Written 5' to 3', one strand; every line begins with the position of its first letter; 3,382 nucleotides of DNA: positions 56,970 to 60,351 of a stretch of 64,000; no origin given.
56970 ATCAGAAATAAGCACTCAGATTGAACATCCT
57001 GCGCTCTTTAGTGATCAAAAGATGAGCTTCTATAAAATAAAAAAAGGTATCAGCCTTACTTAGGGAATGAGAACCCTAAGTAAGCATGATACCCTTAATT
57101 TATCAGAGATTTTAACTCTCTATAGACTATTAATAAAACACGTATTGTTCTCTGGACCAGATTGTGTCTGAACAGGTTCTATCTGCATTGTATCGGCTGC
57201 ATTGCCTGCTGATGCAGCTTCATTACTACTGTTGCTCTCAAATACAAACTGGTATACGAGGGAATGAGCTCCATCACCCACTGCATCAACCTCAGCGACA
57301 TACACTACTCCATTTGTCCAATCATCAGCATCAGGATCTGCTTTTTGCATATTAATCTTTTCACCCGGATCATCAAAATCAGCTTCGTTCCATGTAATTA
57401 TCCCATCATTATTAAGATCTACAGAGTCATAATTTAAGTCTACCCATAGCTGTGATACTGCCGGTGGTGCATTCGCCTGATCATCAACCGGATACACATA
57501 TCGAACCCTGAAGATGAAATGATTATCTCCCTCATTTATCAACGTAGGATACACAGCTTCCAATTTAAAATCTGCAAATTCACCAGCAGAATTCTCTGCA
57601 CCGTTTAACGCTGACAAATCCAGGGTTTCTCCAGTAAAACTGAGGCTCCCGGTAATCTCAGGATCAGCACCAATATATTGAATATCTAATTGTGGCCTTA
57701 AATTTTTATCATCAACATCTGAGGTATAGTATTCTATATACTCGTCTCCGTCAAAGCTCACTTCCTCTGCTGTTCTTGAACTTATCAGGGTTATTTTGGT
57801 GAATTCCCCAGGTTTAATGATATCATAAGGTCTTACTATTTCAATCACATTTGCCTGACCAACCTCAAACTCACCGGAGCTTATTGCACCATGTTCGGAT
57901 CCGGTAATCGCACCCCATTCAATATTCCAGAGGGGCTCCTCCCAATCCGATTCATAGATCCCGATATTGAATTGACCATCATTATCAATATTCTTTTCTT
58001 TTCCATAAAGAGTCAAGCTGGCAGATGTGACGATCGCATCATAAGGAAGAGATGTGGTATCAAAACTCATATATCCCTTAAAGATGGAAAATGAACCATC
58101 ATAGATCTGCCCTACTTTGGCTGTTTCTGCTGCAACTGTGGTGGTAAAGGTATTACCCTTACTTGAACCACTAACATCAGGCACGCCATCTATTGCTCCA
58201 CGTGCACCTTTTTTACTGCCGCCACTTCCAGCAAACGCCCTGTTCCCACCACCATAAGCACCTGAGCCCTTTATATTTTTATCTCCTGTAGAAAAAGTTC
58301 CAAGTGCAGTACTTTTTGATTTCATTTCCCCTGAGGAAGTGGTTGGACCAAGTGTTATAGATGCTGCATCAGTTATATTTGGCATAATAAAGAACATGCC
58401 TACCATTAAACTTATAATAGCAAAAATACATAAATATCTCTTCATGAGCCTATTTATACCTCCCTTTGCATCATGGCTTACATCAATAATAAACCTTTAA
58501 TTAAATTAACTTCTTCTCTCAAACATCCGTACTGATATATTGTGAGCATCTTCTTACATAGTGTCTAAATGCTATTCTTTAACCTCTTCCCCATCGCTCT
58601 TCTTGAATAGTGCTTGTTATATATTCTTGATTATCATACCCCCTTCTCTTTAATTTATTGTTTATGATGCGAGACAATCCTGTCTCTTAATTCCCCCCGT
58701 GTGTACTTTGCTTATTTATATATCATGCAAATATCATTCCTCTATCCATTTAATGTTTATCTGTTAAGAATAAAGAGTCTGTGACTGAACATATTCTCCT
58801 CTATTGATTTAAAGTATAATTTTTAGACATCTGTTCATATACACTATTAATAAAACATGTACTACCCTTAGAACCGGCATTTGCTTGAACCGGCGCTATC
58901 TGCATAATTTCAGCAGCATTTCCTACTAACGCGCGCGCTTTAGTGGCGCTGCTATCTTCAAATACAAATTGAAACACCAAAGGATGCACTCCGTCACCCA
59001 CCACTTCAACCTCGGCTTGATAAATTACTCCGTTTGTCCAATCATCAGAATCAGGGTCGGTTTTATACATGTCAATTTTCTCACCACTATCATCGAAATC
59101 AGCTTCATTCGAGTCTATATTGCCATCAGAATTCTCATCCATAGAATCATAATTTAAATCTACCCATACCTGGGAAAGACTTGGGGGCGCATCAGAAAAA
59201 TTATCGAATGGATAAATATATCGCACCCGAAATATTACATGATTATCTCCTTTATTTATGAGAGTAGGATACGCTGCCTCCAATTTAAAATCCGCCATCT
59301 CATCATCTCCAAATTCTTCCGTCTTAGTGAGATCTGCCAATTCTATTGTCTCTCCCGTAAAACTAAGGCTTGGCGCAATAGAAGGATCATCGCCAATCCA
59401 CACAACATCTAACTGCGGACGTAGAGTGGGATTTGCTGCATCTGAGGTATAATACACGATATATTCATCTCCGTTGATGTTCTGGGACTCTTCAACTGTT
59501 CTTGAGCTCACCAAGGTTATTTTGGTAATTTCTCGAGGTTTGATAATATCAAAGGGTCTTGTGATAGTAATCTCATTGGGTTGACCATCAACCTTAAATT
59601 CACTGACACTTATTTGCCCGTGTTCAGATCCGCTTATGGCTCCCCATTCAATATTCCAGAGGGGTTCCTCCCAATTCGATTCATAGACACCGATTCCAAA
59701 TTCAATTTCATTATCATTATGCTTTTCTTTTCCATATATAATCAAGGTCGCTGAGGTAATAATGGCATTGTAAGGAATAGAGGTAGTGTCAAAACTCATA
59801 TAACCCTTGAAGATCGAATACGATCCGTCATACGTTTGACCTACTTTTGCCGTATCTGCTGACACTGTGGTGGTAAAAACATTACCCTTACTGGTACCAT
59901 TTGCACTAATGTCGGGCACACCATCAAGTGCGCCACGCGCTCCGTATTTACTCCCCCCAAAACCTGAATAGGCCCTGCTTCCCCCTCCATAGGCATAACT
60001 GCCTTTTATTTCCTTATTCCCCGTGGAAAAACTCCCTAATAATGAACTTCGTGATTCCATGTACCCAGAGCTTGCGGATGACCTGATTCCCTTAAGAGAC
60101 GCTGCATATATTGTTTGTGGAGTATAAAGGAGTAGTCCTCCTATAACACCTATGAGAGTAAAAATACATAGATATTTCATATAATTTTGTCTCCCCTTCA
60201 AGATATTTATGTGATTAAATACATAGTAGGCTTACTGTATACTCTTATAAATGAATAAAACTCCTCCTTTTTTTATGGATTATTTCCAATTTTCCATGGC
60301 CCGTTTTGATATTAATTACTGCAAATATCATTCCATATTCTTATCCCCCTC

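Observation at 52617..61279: Candidate sigma-54-controlled envelope or surface island of five secreted or outer-membrane hypothetical proteins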

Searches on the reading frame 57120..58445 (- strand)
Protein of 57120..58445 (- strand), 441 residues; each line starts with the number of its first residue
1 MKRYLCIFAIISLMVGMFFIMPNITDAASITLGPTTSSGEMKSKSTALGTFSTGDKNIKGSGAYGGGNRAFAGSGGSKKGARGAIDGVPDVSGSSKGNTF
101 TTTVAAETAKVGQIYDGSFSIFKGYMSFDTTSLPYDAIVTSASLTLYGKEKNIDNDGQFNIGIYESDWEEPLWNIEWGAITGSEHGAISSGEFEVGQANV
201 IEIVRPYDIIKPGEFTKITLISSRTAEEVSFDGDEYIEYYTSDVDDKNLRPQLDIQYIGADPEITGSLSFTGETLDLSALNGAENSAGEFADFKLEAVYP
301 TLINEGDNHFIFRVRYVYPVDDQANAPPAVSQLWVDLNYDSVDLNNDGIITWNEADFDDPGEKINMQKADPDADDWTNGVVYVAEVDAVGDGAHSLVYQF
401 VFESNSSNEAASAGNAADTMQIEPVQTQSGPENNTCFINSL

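Call 3: search_protein_families(library=pfam, proteins=[window:57120-58445:-], max_evalue=1)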
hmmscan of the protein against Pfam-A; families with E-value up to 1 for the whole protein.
window:57120-58445:- (441 aa): 2 families
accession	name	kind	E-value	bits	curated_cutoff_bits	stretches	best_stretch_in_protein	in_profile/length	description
PF00688.24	TGFb_propeptide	-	0.0054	16.9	25.8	1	124-165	110-154/242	TGF-beta propeptide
PF24517.2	CBM96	-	0.022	15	26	1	123-170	41-87/164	Carbohydrate-binding module family 96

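Call 4: search_protein_families(library=ncbifam, proteins=[window:57120-58445:-], max_evalue=1)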
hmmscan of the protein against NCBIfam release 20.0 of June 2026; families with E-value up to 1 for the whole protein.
window:57120-58445:- (441 aa): 1 family
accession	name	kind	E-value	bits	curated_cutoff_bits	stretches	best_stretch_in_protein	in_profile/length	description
NF033679.1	DNRLRE_dom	domain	3.7e-08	33.6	34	1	97-255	11-163/164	DNRLRE domain-containing protein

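Call 45: predict_structure(protein=window:57120-58445:-)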
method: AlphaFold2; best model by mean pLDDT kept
length: 441 residues; sequences in the alignment: 1
mean_pLDDT: 31.8   pTM: 0.26
mean pLDDT of the five models: 31.8, 31.5, 27.9, 25.5, 25.4
residues with pLDDT >= 90: 0; 70-90: 14; 50-70: 23; < 50: 404
segments of 3 or more residues with pLDDT < 50: 21-311, 318-390, 403-441
pLDDT, mean of each block of 10 residues (from residue 1): 79 73 32 25 22 23 25 24 22 23 23 21 25 27 30 28 29 26 22 24 24 25 24 22 23 28 29 29 32 38 35 50 41 34 32 37 38 41 44 55 41 26 25 24 21
secondary structure, 60 per line:
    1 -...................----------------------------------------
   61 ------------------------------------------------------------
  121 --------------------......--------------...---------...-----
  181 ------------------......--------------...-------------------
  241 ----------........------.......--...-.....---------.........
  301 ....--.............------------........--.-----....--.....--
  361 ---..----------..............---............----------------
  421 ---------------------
elements in order: H2-20 E141-146 E161-163 E173-175 E199-204 E219-221 E251-258 E265-271 E274-276 H278-282 E292-304 E307-319 E332-339 E348-351 H354-358 E376-389 E393-404

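Call 59: search_protein_representatives(alignment_id=A2)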
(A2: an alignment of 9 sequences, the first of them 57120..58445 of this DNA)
Query: 9 sequences, 443 profile positions. Proteins with E-value up to 0.001 (for the whole library): 466; up to 1e-10: 33; up to 1e-30: 7. The best 150 are listed.
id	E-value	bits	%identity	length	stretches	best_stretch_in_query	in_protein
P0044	8.0e-248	839.0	-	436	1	2-443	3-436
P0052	2.8e-96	339.5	-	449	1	8-442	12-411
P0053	1.1e-68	248.6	-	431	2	11-258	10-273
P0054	6.1e-65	236.2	-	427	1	10-443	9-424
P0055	1.7e-45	172.2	-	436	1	16-443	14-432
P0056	1.6e-43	165.6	-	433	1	11-443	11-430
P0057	4.8e-34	134.4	-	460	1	84-443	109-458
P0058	2.8e-28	115.4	-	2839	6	126-275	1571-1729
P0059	2.2e-26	109.2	-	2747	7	289-410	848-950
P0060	1.4e-25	106.5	-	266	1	171-443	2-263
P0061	3.8e-23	98.5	-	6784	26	308-409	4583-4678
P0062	1.7e-19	86.5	-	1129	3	106-258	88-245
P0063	1.5e-18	83.4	-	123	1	25-142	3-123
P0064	1.7e-18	83.1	-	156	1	6-130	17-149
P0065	2.5e-18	82.6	-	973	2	78-248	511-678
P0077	2.6e-11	59.5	-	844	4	299-426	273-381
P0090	4.4e-10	55.5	-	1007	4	310-437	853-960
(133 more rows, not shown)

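Call 60: find_encoding_contigs(protein=P0052, flank=10000, max_places=2)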
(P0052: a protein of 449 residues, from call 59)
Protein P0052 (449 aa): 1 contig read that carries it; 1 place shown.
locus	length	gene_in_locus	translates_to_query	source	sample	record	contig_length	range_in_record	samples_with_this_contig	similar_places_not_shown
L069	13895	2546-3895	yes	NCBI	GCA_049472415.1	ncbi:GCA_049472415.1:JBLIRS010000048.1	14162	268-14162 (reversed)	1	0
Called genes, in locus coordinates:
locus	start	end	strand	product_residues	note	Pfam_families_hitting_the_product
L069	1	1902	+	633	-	PF17803:Cadherin_4, PF17892:Cadherin_5, PF17963:Big_9, PF17803:Cadherin_4, PF17892:Cadherin_5, PF17963:Big_9, PF17803:Cadherin_4, PF17892:Cadherin_5, +3 more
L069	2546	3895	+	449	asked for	-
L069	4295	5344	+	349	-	PF01073:3Beta_HSD, PF01370:Epimerase, PF02719:Polysacc_synt_2, PF04321:RmlD_sub_bind, PF07993:NAD_binding_4, PF16363:GDP_Man_Dehyd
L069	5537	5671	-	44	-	-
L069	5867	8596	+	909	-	PF12705:PDDEXK_1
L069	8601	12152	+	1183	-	PF00580:UvrD-helicase, PF13245:AAA_19, PF13361:UvrD_C, PF13538:UvrD_C_2 (faint), PF12705:PDDEXK_1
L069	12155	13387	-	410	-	PF02163:Peptidase_M50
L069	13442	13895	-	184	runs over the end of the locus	PF02769:AIRS_C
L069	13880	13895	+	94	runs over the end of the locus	?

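Call 61: find_encoding_contigs(protein=P0054, flank=10000, max_places=2)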
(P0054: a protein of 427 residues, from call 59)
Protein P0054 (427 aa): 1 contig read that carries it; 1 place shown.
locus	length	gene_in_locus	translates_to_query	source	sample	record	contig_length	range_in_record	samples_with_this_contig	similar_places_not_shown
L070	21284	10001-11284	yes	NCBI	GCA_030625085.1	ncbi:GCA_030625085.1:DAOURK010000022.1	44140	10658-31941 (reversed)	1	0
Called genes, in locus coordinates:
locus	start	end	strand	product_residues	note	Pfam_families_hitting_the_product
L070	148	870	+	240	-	-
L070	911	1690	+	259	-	PF01695:IstB_IS21, PF04851:ResIII (weak), PF13173:AAA_14 (weak)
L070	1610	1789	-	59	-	-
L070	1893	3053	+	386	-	PF01070:FMN_dh, PF00478:IMPDH, PF03060:NMO (weak)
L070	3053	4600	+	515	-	PF00117:GATase, PF07722:Peptidase_C26, PF02540:NAD_synthase (weak), PF00958:GMP_synt_C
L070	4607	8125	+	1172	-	PF02811:PHP, PF07733:DNA_pol3_alpha, PF17657:DNA_pol3_finger, PF14579:HHH_6, PF01336:tRNA_anti-codon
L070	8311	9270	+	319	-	PF03255:ACCA, PF01039:Carboxyl_trans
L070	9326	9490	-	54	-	-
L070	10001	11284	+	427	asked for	-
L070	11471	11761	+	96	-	-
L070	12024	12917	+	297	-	PF00291:PALP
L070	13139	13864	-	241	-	PF03264:Cytochrom_NNT, PF14522:Cytochrome_C7 (faint)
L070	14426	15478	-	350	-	PF13462:Thioredoxin_4 (faint), PF01323:DSBA (weak)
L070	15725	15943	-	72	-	PF22544:HYDIN_VesB_CFA65-like_Ig (weak), PF07610:DUF1573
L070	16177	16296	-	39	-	-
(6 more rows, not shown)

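Call 68: search_protein_families(library=pfam, proteins=[P0059, P0077, P0090, P0052, P0054, P0057], max_evalue=0.01)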
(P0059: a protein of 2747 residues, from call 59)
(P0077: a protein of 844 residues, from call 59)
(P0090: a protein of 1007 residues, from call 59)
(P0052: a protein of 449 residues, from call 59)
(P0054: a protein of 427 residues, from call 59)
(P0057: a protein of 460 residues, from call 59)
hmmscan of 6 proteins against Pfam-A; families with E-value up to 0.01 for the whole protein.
P0059 (2747 aa): 4 families
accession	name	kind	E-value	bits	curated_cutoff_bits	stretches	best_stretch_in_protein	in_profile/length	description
PF13229.12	Beta_helix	-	9.9e-30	103.7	25.9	5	2316-2478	20-152/158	Right handed beta helix region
PF14522.11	Cytochrome_C7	-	7e-13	48.6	24.8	2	272-324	13-66/67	Cytochrome c7 and related cytochrome c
PF20009.4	GEVED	-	4.5e-08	34.2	24.4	0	1011-1076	2-64/78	GEVED domain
PF23657.1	DUF7151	-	0.0022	18.4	27.2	0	760-777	21-38/46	Domain of unknown function (DUF7151)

P0077 (844 aa): 2 families
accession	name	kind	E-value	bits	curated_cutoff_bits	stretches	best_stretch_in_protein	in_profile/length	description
PF23657.1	DUF7151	-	0.0023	18.3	27.2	0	177-195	21-38/46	Domain of unknown function (DUF7151)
PF20009.4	GEVED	-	0.0053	18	24.4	0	425-471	2-51/78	GEVED domain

P0090 (1007 aa): 4 families
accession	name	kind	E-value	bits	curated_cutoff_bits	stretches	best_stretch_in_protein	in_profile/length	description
PF20009.4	GEVED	-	2e-11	45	24.4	0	749-795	3-45/78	GEVED domain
PF16480.10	DUF5057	-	6.9e-05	22.9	27.9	0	834-910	120-195/378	Domain of unknown function (DUF5057)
PF18911.6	PKD_4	-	0.0008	19.9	27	0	774-815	10-52/85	PKD domain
PF00801.26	PKD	-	0.0043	17.4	23.5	0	772-838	5-59/80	PKD domain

P0052 (449 aa): 0 families

P0054 (427 aa): 0 families

P0057 (460 aa): 0 families

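Call 69: find_encoding_contigs(protein=P0055, flank=10000, max_places=2)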
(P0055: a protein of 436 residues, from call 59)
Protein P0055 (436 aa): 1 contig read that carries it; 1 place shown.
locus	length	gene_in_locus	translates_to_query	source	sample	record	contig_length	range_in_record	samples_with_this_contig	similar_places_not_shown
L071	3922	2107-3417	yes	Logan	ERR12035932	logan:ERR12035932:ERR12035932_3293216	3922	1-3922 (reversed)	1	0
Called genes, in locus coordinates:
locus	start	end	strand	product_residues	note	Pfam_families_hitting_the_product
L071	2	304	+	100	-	?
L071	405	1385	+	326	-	PF03255:ACCA, PF01039:Carboxyl_trans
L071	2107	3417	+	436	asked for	-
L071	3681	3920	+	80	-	?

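Call 70: find_encoding_contigs(protein=P0057, flank=10000, max_places=2)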
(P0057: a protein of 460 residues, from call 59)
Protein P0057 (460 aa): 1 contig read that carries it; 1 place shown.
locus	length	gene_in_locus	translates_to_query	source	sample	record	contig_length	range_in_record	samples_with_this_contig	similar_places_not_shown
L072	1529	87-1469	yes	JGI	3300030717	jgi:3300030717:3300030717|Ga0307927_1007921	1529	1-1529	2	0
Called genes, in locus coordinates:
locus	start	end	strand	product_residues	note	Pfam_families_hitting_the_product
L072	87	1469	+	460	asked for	-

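Call 75: find_related_loci(query=A4, collection=metagenome_contigs, flank=10000)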
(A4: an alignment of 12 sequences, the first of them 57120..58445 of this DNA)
Query A4 (441 aa) in metagenome_contigs; peptide patterns used: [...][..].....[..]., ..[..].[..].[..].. (x = any residue, [..] = any of these).
76 stretches matched a pattern; 7 encode a relative of the query (tblastn E <= 1e-3); 6 distinct loci.
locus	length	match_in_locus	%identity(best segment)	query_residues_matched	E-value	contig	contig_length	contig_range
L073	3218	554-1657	41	39-441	2e-91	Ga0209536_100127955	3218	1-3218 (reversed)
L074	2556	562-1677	41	39-440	2e-91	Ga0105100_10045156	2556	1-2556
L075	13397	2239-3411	36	39-441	1e-62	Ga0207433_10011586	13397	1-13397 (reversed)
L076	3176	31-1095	35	78-441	2e-53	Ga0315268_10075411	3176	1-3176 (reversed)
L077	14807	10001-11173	36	39-441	1e-62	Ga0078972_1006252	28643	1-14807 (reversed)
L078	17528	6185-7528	29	5-441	1e-36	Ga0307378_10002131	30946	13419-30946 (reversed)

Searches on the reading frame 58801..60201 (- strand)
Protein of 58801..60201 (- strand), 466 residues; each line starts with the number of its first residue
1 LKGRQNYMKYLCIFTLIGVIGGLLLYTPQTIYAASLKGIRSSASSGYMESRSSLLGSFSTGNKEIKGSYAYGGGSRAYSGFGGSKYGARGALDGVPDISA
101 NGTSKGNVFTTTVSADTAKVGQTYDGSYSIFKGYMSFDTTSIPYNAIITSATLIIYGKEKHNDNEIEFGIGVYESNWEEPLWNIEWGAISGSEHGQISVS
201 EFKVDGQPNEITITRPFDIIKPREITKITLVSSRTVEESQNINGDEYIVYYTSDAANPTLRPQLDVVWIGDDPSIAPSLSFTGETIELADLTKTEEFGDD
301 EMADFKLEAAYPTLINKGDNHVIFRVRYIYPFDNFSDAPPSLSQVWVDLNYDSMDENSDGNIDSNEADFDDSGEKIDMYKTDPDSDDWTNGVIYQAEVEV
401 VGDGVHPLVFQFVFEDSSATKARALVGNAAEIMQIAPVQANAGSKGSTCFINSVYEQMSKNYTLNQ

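Call 3: search_protein_families(library=pfam, proteins=[window:58801-60201:-], max_evalue=1)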
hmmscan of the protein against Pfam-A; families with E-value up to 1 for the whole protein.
window:58801-60201:- (466 aa): 4 families
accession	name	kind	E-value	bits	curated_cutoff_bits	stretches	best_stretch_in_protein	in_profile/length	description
PF24517.2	CBM96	-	0.011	16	26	1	132-179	41-87/164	Carbohydrate-binding module family 96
PF00688.24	TGFb_propeptide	-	0.027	14.5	25.8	1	133-174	110-154/242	TGF-beta propeptide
PF05432.16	BSP_II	-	0.076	13.1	25.1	0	321-371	18-68/299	Bone sialoprotein II (BSP-II)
PF00635.32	Motile_Sperm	-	0.085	13.2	25.9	0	207-253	42-88/109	MSP (Major sperm protein) domain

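Call 4: search_protein_families(library=ncbifam, proteins=[window:58801-60201:-], max_evalue=1)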
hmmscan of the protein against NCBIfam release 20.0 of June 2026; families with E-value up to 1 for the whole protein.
window:58801-60201:- (466 aa): 1 family
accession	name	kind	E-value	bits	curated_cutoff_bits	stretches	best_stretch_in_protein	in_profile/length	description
NF033679.1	DNRLRE_dom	domain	4.2e-09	36.7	34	1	112-266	13-163/164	DNRLRE domain-containing protein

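Call 22: search_solved_structures(query=window:58801-60201:-, max_evalue=1)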
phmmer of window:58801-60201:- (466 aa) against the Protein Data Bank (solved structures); distinct sequences matched with E-value up to 1: 6.
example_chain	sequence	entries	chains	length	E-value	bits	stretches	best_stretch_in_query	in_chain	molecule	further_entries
5o60_L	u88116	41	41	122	0.67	12.3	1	51-131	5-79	50S ribosomal protein L14 | Large ribosomal subunit protein uL14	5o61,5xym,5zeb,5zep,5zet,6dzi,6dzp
8fns_A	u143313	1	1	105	0.81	12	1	349-402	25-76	EF-hand domain-containing protein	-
9e16_K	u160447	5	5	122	0.92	11.8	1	51-131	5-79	Large ribosomal subunit protein uL14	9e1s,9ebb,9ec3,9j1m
5v7q_K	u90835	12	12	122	0.94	11.8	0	51-131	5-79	50S ribosomal protein L14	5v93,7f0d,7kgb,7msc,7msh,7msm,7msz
6mi5_X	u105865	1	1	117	0.96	11.7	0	349-402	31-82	Lanmodulin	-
9qt5_K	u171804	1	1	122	0.97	11.7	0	51-131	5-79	Large ribosomal subunit protein uL14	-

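Call 26: find_homologous_proteins(query=window:58801-60201:-)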
Query window:58801-60201:- (466 aa): 8 proteins with E <= 0.001 among 8000 candidates.
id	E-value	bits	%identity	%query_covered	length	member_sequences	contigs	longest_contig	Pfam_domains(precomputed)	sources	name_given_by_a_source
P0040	0.0e+0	1032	100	98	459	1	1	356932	-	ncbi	ncbi:MAG: hypothetical protein ACMUJM_01015 [bacterium]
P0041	3.6e-202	691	70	95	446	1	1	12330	-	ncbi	ncbi:MAG: DNRLRE domain-containing protein [bacterium]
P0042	1.5e-198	679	69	95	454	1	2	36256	-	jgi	-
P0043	4.0e-182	625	65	96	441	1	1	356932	-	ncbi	ncbi:MAG: hypothetical protein ACMUJM_01010 [bacterium]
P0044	7.4e-169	581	61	96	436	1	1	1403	-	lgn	-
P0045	2.4e-158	546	61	93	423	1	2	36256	-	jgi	-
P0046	3.7e-155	536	65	86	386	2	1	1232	-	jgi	-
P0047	2.3e-153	530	61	89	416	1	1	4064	-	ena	-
